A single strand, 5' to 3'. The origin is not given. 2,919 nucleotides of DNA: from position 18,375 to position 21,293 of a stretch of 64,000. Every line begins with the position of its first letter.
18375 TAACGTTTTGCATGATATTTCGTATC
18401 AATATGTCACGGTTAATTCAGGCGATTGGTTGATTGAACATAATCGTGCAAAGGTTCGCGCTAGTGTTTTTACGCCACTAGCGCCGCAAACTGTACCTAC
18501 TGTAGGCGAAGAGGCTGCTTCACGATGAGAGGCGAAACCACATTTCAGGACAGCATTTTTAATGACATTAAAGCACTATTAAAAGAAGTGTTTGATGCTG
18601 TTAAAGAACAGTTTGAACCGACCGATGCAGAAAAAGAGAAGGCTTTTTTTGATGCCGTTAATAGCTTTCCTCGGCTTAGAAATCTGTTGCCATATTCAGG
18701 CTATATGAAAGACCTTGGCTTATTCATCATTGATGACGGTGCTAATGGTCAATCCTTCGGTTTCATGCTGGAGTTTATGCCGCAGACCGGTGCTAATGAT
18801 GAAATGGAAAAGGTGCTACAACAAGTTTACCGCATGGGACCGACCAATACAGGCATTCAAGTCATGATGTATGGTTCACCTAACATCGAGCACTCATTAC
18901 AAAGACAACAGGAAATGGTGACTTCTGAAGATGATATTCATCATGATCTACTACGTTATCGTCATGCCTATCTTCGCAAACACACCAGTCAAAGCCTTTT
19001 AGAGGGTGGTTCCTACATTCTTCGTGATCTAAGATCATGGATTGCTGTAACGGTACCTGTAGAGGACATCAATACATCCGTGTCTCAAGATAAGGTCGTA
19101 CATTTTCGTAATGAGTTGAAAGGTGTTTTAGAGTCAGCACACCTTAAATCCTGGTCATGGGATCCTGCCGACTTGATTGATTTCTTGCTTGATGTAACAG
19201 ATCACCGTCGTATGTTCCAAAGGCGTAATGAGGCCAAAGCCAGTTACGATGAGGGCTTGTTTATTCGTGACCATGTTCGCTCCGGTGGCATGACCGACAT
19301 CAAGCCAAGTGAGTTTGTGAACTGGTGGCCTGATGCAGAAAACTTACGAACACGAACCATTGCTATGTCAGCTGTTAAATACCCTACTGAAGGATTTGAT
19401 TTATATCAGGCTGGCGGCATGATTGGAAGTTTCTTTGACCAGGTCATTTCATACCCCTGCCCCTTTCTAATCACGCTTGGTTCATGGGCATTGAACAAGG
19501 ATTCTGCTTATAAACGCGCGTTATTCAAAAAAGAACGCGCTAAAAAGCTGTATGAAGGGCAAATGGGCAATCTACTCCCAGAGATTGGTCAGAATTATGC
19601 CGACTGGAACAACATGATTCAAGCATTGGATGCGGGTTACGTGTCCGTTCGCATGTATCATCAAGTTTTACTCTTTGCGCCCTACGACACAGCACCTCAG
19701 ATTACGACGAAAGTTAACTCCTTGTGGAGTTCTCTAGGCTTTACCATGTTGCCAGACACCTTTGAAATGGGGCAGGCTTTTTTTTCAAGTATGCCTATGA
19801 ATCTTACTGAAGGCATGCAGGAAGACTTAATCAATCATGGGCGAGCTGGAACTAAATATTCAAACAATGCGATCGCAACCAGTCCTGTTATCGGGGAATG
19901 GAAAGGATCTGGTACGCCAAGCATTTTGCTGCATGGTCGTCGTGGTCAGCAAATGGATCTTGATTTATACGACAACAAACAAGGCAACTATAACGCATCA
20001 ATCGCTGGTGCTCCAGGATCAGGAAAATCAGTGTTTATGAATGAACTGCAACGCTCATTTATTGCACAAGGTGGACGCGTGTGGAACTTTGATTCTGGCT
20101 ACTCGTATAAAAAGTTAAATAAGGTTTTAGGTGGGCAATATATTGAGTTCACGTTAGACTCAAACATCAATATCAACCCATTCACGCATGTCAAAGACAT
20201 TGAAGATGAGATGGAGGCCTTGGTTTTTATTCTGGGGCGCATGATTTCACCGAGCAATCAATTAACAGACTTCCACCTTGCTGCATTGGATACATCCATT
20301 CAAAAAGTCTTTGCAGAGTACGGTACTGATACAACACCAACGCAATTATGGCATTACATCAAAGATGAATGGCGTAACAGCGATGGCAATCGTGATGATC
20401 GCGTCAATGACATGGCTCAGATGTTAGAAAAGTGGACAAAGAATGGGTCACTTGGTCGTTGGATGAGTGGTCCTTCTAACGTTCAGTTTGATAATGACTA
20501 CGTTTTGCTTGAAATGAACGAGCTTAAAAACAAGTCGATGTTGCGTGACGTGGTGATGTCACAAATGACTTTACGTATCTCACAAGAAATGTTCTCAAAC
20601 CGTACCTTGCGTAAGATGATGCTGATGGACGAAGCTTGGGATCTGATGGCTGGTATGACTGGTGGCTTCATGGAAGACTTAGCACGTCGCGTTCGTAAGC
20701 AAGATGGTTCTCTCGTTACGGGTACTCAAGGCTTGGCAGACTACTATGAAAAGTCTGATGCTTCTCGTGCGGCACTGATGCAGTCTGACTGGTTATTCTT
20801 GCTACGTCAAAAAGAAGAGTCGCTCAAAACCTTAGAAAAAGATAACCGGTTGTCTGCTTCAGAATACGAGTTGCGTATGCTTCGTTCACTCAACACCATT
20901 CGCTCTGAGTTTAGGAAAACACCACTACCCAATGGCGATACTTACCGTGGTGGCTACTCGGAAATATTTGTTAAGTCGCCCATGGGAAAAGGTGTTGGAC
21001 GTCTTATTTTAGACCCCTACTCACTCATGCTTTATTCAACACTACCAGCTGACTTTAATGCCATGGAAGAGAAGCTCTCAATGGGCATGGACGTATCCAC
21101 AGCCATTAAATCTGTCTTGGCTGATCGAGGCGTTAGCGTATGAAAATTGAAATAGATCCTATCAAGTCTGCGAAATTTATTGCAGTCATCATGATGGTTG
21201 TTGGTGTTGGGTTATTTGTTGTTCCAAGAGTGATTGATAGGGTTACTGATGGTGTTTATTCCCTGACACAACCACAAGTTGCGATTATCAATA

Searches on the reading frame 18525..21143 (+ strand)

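Call 10: search_protein_families(library=pfam, proteins=[window:18525-21143:+], max_evalue=0.001)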
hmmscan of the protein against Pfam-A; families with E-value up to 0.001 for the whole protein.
window:18525-21143:+ (872 aa): 3 families
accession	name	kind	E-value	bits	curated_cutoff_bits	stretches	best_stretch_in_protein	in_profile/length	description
PF11130.14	TraC_F_IV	-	1.7e-50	172.5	28.1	1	52-427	2-375/375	TraC protein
PF19044.6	P-loop_TraG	-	1.2e-27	97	25.8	1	485-793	26-349/413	TraG P-loop domain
PF12846.13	AAA_10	-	5.5e-05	22.8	27.5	1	485-769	18-312/362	AAA-like domain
